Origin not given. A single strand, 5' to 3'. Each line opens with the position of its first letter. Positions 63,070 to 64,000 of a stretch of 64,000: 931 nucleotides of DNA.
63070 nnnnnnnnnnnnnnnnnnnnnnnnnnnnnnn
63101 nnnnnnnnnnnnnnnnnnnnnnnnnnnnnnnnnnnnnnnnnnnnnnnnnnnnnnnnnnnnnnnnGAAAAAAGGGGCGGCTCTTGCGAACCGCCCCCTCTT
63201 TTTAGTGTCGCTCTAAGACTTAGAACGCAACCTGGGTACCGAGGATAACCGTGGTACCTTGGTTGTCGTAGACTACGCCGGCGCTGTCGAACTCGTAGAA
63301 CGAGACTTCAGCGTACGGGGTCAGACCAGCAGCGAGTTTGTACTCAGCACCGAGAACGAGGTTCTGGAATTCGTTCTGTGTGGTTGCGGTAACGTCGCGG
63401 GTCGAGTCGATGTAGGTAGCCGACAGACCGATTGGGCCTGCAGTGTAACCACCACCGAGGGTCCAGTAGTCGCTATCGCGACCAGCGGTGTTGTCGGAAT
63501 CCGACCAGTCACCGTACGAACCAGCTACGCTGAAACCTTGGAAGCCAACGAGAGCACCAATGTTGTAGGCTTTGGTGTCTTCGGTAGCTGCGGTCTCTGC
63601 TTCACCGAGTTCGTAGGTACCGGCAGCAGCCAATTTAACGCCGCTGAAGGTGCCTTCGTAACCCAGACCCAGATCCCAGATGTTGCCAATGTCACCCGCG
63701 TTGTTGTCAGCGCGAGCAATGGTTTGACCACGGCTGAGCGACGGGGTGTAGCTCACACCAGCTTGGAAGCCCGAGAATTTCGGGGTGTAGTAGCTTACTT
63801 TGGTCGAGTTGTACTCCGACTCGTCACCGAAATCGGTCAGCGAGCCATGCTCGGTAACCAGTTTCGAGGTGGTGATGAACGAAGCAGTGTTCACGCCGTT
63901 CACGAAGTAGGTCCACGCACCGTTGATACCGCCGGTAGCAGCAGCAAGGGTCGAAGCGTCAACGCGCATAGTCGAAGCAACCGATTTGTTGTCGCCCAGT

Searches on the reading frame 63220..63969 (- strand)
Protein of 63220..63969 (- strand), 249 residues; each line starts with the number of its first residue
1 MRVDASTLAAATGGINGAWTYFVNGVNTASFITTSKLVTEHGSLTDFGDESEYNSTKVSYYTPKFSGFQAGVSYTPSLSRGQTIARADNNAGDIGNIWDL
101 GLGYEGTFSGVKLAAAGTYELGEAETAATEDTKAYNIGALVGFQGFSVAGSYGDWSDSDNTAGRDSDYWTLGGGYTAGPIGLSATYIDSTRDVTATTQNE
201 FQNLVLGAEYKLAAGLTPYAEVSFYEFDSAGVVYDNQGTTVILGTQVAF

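Call 85: search_protein_families(library=pfam, max_evalue=0.00001, proteins=[window:63220-63969:-])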
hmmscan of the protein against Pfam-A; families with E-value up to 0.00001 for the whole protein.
window:63220-63969:- (249 aa): 1 family
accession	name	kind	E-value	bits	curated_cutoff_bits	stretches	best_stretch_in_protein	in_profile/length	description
PF13609.12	Porin_4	-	8.1e-30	105.1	27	1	14-228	120-308/310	Gram-negative porin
